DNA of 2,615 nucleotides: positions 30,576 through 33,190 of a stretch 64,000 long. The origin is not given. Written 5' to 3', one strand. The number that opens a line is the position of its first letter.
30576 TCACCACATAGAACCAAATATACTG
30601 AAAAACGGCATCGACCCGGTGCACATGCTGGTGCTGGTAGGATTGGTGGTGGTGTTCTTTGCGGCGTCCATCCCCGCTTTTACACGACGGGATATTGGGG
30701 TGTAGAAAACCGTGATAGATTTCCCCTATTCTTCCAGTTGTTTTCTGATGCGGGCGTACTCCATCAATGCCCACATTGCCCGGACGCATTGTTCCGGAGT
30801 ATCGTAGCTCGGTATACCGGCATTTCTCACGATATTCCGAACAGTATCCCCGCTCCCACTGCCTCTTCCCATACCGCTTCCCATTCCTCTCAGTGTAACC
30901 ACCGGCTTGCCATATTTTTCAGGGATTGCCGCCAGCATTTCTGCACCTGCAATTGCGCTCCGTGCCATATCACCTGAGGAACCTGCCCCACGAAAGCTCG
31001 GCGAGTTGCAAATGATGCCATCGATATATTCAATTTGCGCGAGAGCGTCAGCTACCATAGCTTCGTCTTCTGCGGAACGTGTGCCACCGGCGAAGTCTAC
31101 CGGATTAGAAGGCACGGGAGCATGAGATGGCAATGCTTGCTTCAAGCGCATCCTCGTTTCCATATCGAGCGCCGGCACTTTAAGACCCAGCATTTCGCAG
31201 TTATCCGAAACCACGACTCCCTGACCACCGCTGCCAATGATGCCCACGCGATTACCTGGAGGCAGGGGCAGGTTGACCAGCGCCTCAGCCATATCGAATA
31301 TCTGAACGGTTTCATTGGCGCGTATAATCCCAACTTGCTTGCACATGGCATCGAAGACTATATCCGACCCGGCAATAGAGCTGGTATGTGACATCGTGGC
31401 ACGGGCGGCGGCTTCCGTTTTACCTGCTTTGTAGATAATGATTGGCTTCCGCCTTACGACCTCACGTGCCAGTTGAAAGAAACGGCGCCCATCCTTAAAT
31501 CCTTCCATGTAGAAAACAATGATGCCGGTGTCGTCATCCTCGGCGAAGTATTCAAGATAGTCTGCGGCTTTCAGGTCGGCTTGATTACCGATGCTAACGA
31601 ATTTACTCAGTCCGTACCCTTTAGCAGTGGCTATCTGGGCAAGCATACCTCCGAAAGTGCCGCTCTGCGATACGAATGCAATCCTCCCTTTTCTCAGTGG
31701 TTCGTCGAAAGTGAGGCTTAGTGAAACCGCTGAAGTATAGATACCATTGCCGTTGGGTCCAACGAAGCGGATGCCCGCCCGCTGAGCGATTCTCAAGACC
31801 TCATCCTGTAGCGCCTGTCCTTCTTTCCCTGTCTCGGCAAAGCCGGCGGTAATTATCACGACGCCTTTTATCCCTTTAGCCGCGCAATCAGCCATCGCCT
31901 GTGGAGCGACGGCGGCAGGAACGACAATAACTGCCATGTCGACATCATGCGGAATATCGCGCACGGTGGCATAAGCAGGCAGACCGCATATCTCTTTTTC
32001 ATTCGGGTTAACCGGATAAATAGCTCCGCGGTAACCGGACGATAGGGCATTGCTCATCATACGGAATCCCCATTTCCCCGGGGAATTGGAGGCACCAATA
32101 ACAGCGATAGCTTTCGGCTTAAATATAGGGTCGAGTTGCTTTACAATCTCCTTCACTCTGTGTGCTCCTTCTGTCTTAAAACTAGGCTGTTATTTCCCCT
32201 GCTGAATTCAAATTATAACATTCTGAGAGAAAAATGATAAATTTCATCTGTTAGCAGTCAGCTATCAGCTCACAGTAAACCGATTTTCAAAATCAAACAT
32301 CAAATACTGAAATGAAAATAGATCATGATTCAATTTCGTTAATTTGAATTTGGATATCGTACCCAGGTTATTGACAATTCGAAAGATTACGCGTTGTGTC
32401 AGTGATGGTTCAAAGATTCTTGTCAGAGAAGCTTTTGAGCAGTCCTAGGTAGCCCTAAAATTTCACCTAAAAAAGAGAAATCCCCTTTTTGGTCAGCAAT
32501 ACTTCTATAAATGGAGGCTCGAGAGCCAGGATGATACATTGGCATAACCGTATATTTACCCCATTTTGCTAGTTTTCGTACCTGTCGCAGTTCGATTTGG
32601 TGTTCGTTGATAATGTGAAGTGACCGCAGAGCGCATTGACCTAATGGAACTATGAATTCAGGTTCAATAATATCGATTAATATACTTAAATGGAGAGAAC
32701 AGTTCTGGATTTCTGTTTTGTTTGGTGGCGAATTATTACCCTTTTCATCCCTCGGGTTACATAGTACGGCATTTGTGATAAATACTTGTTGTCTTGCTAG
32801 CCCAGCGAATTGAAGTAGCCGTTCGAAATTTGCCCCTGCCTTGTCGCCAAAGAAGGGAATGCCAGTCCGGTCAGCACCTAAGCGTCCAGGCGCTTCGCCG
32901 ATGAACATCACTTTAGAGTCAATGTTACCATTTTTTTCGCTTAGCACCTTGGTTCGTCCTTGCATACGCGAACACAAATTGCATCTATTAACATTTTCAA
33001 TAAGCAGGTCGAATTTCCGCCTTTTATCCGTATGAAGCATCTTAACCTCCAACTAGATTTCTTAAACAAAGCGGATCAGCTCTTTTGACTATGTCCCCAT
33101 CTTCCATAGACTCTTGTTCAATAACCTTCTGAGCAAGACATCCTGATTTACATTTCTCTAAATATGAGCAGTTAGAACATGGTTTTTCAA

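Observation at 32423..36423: AT-rich six-gene cassette (TIR-like / unknown / TIR-like / Nmad2-like / radical SAM-SPASM / Fe-S UDG4-like): candidate undescribed conflict or DNA-modification system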

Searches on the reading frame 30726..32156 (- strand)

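Call 81: search_protein_families(library=pfam, proteins=[window:30726-32156:-], max_evalue=0.0001)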
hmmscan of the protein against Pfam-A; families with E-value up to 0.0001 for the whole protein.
window:30726-32156:- (476 aa): 3 families
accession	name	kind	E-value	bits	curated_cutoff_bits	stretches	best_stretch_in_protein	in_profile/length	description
PF13607.11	Succ_CoA_lig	-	1.6e-53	180.6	27.4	1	156-293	1-138/138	Succinyl-CoA ligase like flavodoxin domain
PF13380.12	CoA_binding_2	-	5.6e-28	98.2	22.8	1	15-139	1-113/116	CoA binding domain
PF02629.25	CoA_binding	-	2.6e-17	63.8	22.3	1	13-105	2-97/97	CoA binding domain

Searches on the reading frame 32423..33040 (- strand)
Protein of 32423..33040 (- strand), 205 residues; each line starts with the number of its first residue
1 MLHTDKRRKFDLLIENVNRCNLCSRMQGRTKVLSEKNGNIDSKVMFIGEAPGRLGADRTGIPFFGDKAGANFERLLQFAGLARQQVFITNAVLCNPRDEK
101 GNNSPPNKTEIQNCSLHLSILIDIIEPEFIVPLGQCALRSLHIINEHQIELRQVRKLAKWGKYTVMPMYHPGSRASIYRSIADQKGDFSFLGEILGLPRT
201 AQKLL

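Call 3: search_protein_families(library=pfam, proteins=[window:32423-33040:-], max_evalue=0.1)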
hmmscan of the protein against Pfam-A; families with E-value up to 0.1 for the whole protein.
window:32423-33040:- (205 aa): 1 family
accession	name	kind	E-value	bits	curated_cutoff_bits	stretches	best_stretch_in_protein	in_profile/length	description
PF03167.25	UDG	-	7e-28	97.9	24.3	1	36-174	2-121/141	Uracil DNA glycosylase superfamily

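Call 4: search_protein_families(library=ncbifam, proteins=[window:32423-33040:-], max_evalue=0.1)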
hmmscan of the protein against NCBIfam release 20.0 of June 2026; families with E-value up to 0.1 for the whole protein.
window:32423-33040:- (205 aa): 3 families
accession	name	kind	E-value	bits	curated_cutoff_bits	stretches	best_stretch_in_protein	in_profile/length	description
NF040953.1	Arch_udg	equivalog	3.1e-30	105.1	250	1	13-173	4-164/184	type-4 uracil-DNA glycosylase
TIGR00758.1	UDG_fam4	subfamily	1.5e-27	96.4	125.3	1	20-173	1-149/173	uracil-DNA glycosylase, family 4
TIGR03914.1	UDG_fam_dom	hypoth_equivalog_domain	6.7e-21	74.9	189.95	1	7-171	42-205/231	UdgX family uracil-DNA binding protein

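Call 5: search_protein_families(library=padloc, proteins=[window:32423-33040:-], max_evalue=0.1)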
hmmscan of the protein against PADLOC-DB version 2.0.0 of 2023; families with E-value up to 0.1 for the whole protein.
window:32423-33040:- (205 aa): 0 families

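Call 44: search_solved_structures(query=window:32423-33040:-, max_evalue=0.001, show_alignments=2)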
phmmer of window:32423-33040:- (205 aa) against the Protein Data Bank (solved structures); distinct sequences matched with E-value up to 0.001: 29.
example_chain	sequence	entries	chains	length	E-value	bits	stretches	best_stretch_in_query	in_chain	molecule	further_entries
1ui0_A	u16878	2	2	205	2.5e-24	89.2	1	11-172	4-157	Uracil-DNA Glycosylase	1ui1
1vk2_A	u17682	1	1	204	2.9e-21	79.1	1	9-172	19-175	Uracil-DNA glycosylase TM0511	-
1l9g_A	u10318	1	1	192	3e-21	79.1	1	9-172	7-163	Conserved hypothetical protein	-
4zbx_A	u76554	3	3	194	2.7e-20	76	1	13-178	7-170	Uracil-DNA glycosylase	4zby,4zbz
8iir_A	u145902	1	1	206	3.5e-10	43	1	18-142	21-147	Type-4 uracil-DNA glycosylase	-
8iit_A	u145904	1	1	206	1.7e-09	40.8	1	18-142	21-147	Type-4 uracil-DNA glycosylase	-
6ajs_A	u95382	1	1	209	1.8e-09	40.6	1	18-142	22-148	Uracil DNA glycosylase superfamily protein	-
8iis_A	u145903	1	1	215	1.9e-09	40.6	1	18-142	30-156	Type-4 uracil-DNA glycosylase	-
8iie_A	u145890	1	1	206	2e-09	40.5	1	18-142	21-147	Type-4 uracil-DNA glycosylase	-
6ajo_A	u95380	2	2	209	2.1e-09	40.5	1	18-142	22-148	Uracil DNA glycosylase superfamily protein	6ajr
6iod_A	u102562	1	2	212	2.2e-09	40.4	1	18-142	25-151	Phage SPO1 DNA polymerase-related protein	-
8iil_A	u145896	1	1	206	2.3e-09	40.3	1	18-142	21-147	Type-4 uracil-DNA glycosylase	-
8iin_A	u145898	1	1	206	2.4e-09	40.3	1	18-142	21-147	Type-4 uracil-DNA glycosylase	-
8iij_A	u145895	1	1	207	2.4e-09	40.3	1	18-142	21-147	Type-4 uracil-DNA glycosylase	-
8iip_A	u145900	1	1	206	2.4e-09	40.3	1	18-142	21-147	Type-4 uracil-DNA glycosylase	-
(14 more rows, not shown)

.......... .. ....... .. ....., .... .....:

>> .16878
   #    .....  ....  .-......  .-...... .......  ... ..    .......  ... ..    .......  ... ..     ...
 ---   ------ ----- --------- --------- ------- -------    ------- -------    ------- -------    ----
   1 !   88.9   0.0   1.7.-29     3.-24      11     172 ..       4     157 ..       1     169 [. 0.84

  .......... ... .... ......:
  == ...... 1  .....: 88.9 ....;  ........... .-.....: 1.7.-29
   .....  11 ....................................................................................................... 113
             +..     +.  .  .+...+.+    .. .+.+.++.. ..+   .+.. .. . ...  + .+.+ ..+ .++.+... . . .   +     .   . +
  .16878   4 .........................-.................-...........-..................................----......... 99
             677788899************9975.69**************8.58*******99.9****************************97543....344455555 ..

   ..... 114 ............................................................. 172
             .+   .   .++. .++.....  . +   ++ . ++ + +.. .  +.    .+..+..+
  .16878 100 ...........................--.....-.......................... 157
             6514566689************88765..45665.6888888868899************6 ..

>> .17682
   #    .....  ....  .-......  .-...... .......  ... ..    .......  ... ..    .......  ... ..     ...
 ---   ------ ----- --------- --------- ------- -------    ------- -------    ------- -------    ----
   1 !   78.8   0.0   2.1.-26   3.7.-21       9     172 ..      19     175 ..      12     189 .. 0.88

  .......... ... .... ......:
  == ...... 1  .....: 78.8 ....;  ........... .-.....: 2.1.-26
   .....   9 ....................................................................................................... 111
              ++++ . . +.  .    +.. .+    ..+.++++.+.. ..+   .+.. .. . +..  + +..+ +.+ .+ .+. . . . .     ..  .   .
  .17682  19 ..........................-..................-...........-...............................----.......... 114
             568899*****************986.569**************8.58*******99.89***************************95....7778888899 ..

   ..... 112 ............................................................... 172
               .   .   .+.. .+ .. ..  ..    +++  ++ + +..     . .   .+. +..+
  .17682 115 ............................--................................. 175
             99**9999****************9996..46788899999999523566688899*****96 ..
